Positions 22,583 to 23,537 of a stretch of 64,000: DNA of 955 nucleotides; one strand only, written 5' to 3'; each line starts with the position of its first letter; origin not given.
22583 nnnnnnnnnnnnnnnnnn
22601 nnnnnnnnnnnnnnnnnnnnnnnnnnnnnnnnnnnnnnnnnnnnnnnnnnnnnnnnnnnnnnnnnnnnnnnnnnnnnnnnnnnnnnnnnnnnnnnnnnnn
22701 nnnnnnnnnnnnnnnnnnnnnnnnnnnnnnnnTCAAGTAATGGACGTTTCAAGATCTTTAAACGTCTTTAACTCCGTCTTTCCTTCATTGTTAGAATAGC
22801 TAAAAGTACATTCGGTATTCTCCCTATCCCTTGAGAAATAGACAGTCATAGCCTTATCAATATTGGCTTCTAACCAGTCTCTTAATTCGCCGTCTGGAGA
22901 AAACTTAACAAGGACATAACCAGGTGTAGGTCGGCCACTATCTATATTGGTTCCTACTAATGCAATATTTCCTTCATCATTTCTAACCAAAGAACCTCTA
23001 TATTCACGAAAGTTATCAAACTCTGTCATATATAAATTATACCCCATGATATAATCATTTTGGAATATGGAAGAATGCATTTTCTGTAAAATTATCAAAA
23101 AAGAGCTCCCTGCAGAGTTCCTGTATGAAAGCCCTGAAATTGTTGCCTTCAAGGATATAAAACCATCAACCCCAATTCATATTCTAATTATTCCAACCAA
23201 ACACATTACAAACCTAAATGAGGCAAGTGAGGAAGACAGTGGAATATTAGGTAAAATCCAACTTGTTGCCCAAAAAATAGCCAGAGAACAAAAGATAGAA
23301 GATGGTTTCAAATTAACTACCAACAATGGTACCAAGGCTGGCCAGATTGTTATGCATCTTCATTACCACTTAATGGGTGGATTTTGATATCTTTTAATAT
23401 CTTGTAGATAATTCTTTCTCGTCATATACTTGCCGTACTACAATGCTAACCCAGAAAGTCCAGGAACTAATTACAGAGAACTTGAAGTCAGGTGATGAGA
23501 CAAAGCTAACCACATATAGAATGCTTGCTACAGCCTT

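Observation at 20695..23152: Cluster of five unrecognisable genes with alternating orientation and locally elevated GC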

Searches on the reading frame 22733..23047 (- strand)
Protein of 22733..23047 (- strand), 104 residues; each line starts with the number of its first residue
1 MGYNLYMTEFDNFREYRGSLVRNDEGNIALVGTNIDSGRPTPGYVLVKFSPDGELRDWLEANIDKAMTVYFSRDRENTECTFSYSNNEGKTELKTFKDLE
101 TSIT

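Call 8: search_protein_families(library=phrogs, proteins=[window:22733-23047:-], max_evalue=1)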
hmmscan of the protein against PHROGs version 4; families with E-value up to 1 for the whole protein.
window:22733-23047:- (104 aa): 0 families

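Call 9: search_protein_families(library=padloc, proteins=[window:22733-23047:-], max_evalue=1)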
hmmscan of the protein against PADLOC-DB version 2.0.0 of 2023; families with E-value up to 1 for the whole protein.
window:22733-23047:- (104 aa): 0 families

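Call 10: search_protein_families(library=ncbifam, proteins=[window:22733-23047:-], max_evalue=1)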
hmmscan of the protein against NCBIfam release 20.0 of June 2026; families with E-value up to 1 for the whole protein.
window:22733-23047:- (104 aa): 0 families

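Call 37: search_solved_structures(query=window:22736-23029:-, max_evalue=10)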
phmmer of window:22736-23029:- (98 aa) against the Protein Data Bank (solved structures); distinct sequences matched with E-value up to 10: 2.
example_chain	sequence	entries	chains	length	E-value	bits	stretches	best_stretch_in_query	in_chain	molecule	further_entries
9fq7_4G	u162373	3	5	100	0.21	15.1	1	33-70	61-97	Cytochrome c oxidase subunit 33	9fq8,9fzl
2hq7_A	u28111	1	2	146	0.43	14.1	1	19-81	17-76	Protein, related to general stress protein 26(GS26) of B.subtilis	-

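Call 69: find_related_loci(query=A1, collection=metagenome_contigs, flank=10000)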
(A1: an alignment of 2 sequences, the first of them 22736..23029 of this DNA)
Query A1 (98 aa) in metagenome_contigs; peptide patterns used: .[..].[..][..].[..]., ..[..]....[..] (x = any residue, [..] = any of these).
600 stretches matched a pattern (row limit reached: there are more); 1 encode a relative of the query (tblastn E <= 1e-3); 1 distinct loci.
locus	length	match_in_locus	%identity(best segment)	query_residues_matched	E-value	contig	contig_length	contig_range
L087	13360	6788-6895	47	14-49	2e-6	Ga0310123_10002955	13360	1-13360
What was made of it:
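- Tried and rejected: Metagenome scan with the ORF5 family (call 69).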

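Call 70: find_related_loci(query=A1, collection=viral_contigs, flank=10000)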
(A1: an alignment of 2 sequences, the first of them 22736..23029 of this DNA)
Query A1 (98 aa) in viral_contigs; peptide patterns used: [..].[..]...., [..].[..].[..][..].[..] (x = any residue, [..] = any of these).
61 stretches matched a pattern, but none encodes a relative of the query by tblastn (E <= 1e-3).

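Call 80: find_homologous_proteins(query=A7, max_evalue=0.1)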
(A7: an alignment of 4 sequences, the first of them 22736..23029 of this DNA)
Query A7 (4 sequences) (98 aa, profile of the alignment): 4 proteins with E <= 0.1 among 170 candidates.
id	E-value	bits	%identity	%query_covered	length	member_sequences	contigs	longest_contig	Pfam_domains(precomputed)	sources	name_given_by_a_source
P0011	4.4e-37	145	-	-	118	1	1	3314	-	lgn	-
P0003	1.7e-36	143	41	28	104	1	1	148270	-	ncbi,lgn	-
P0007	2.2e-29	120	47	97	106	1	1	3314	-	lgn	-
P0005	6.5e-27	112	100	100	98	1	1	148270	-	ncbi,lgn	-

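Call 83: search_solved_structures(query=A7, max_evalue=10, show_alignments=2)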
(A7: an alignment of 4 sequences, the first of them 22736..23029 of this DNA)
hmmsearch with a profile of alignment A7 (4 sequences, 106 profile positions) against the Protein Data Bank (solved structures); distinct sequences matched with E-value up to 10: 2.
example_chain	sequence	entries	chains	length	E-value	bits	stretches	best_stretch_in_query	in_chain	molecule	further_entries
8g1m_A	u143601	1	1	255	0.23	15.2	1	8-77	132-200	E domain-containing protein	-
7smh_A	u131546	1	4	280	0.26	15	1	8-77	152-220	Surface protein G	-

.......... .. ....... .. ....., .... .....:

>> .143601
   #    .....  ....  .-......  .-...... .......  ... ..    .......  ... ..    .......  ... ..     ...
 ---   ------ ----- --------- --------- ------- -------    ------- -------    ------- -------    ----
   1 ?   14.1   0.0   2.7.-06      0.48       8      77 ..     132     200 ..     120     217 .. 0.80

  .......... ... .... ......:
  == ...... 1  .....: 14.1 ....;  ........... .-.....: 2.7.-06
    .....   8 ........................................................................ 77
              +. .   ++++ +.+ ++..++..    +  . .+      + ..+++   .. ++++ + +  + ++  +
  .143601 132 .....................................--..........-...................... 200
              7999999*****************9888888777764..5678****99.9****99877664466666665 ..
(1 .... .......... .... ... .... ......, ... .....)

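Call 90: predict_structure(alignment_id=A7)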
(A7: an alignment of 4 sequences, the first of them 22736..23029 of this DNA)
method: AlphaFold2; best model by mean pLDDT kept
length: 98 residues; sequences in the alignment: 4
mean_pLDDT: 76.4   pTM: 0.64
mean pLDDT of the five models: 76.4, 72.0, 66.6, 63.9, 61.2
residues with pLDDT >= 90: 0; 70-90: 69; 50-70: 27; < 50: 2
segments of 3 or more residues with pLDDT < 50: none
pLDDT, mean of each block of 10 residues (from residue 1): 64 84 82 66 76 87 77 79 84 60
secondary structure, 60 per line:
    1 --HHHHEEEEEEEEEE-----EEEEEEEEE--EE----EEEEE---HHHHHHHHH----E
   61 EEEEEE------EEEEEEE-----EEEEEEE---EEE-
elements in order: H3-6 E7-16 E22-30 E39-43 H47-55 E60-66 E73-79 E85-91 E95-97
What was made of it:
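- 22733..23029 (-): ORF5, 98 aa, acidic (pI 4.6). The small partner of pair B. It overlaps the 3' end of ORF4 by 39 nt. AF2 with a 4-sequence alignment gives pLDDT 76 and pTM 0.64, with three strands, a helix and four more strands (call 90).
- On OB-fold (ORF3/ORF5 family): The model has pLDDT 76 with three strands, a helix and four more strands (call 90).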

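Call 95: fold_search(model_id=the predicted structure, library=viral)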
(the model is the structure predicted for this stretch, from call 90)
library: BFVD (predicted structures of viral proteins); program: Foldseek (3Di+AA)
matches with E <= 10: 697; with E <= 0.001: 0
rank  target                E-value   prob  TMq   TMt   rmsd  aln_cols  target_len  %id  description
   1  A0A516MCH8            1.9e-02  0.92  0.36  0.24  15.2       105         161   11  (no name in the UniProt tables at hand)
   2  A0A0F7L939            4.0e-02  0.89  0.37  0.24  14.2       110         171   11  Single-stranded DNA-binding protein [uncultured marine virus]
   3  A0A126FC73            6.5e-02  0.63  0.33  0.15   9.7       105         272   10  Proliferating celular nuclear antigen [Lonomia obliqua multiple nucleopolyhedrovirus]
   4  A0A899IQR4            9.6e-02  0.60  0.33  0.20  14.1       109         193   10  (no name in the UniProt tables at hand)
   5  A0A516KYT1            1.1e-01  0.72  0.36  0.32  14.0        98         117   12  (no name in the UniProt tables at hand)
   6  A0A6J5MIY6            1.1e-01  0.69  0.36  0.26  16.2       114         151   14  Single-stranded DNA-binding protein [uncultured Caudovirales phage]
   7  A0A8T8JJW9            1.2e-01  0.14  0.20  0.13  13.1       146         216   12  (no name in the UniProt tables at hand)
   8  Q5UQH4                1.3e-01  0.44  0.31  0.12  10.8       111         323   12  Uncharacterized protein L823 [Acanthamoeba polyphaga mimivirus]
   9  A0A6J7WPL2            1.4e-01  0.28  0.27  0.25  11.7       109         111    7  Uncharacterized protein [uncultured Caudovirales phage]
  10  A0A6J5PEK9            1.4e-01  0.28  0.25  0.18  13.5       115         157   12  Uncharacterized protein [uncultured Caudovirales phage]
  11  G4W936                1.6e-01  0.57  0.36  0.32  15.2       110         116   16  Single-stranded DNA-binding protein [Tetrasphaera phage TJE1]
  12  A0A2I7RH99            1.7e-01  0.25  0.28  0.06  11.7       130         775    9  (no name in the UniProt tables at hand)
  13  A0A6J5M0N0            1.7e-01  0.25  0.27  0.05  12.0       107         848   13  Phage tail repeat like [uncultured Caudovirales phage]
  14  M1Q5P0                1.7e-01  0.20  0.24  0.04  12.7       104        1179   15  (no name in the UniProt tables at hand)
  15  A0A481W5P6            1.8e-01  0.75  0.43  0.45   5.4        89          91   15  Uncharacterized protein [Fusobacterium phage Fnu1]
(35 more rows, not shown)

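Call 97: fold_search(model_id=the predicted structure, library=pdb)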
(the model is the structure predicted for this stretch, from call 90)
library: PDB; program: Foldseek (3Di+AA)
matches with E <= 10: 871; with E <= 0.001: 0
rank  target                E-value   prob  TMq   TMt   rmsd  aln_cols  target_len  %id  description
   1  5odn_D                2.5e-02  0.66  0.28  0.26  15.6       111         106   18  Salinibacter ruber Single-Strand Binding protein (released 2018-08-01)
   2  1kaw_A                3.3e-02  0.92  0.36  0.37  13.9        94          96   14  STRUCTURE OF SINGLE STRANDED DNA BINDING PROTEIN (SSB) (released 1997-12-31)
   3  3tqy_D                4.1e-02  0.87  0.36  0.36  14.2       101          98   12  Structure of a single-stranded DNA-binding protein (ssb), from Coxiella burnetii (released 2011-09-21)
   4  8gw5_B                6.0e-02  0.72  0.33  0.33  14.4       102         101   13  Crystal structure of SaSsbA complexed with glycerol (released 2023-09-20)
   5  5yuo_C                6.7e-02  0.84  0.36  0.34  14.3       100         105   15  Crystal structure of SSB protein from Pseudomonas aeruginosa PAO1 (released 2018-10-31)
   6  6jdg_A                7.1e-02  0.69  0.32  0.32  13.9        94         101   16  Complexed crystal structure of PaSSB with ssDNA dT20 at 2.39 angstrom resolution (released 2019-12-11)
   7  8uzt_A                7.4e-02  0.77  0.35  0.34  14.4        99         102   10  Mitochondrial single-stranded binding protein bound to DNA (released 2024-08-21)
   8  2r73_B                8.3e-02  0.28  0.24  0.18  13.8       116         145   14  Crystal Structure of the Possum Milk Whey Lipocalin Trichosurin at pH 8.2 (released 2007-11-20)
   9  5yun_B                8.8e-02  0.60  0.32  0.31  14.1        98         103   18  Crystal structure of SSB complexed with myc (released 2018-10-10)
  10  6irq_B                1.1e-01  0.60  0.31  0.30  14.1        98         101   16  Complexed crystal structure of PaSSB with ssDNA dT25 at 1.91 angstrom resolution (released 2019-12-11)
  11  6irq_A                1.2e-01  0.75  0.36  0.34  14.1        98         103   16  Complexed crystal structure of PaSSB with ssDNA dT25 at 1.91 angstrom resolution (released 2019-12-11)
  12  5hac_B                1.4e-01  0.47  0.33  0.15   9.0       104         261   12  Crystal structure of Proliferating Cell Nuclear Antigen from Leishmania donovani at 2.95 A resolution (released 2016-03-23)
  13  5hac_A                1.5e-01  0.44  0.33  0.16   8.9       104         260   12  Crystal structure of Proliferating Cell Nuclear Antigen from Leishmania donovani at 2.95 A resolution (released 2016-03-23)
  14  5cfk_A                1.5e-01  0.23  0.26  0.15   8.7       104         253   10  Crystal structure of Proliferating Cell Nuclear Antigen from Leishmania donovani at 3.2 A resolution (released 2015-10-07)
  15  2r73_A                1.6e-01  0.20  0.24  0.18  13.9       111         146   14  Crystal Structure of the Possum Milk Whey Lipocalin Trichosurin at pH 8.2 (released 2007-11-20)
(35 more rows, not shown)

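Call 99: search_protein_families(library=pfam, proteins=[P0011], max_evalue=1)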
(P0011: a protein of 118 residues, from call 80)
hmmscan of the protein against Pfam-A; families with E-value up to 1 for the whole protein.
P0011 (118 aa): 0 families

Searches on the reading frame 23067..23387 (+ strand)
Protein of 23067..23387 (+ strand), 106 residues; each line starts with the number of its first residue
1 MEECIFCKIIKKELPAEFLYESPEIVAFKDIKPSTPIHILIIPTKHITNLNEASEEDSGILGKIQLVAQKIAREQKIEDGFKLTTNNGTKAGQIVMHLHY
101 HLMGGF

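Call 3: search_protein_families(library=pfam, proteins=[window:23067-23387:+], max_evalue=1)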
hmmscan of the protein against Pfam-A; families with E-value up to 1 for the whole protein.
window:23067-23387:+ (106 aa): 4 families
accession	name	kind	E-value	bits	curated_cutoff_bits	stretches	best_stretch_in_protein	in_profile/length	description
PF11969.13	DcpS_C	-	3.1e-25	89.3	24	1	3-104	1-101/114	Scavenger mRNA decapping enzyme C-term binding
PF01230.28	HIT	-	1.5e-24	86.9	21.5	1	11-105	1-95/98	HIT domain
PF04677.20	CwfJ_C_1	-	0.16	12.2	21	1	35-56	45-66/122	Protein similar to CwfJ C-terminus 1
PF09472.15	MtrF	-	0.24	11.2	22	1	64-94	20-50/62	Tetrahydromethanopterin S-methyltransferase, F subunit (MtrF)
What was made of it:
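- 23067..23387 (+): HIT-family gene, the conserved right anchor, followed by yqeY, ybeY, dnaX and ybaB. Pfam HIT E=1.5e-24 (call 3).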
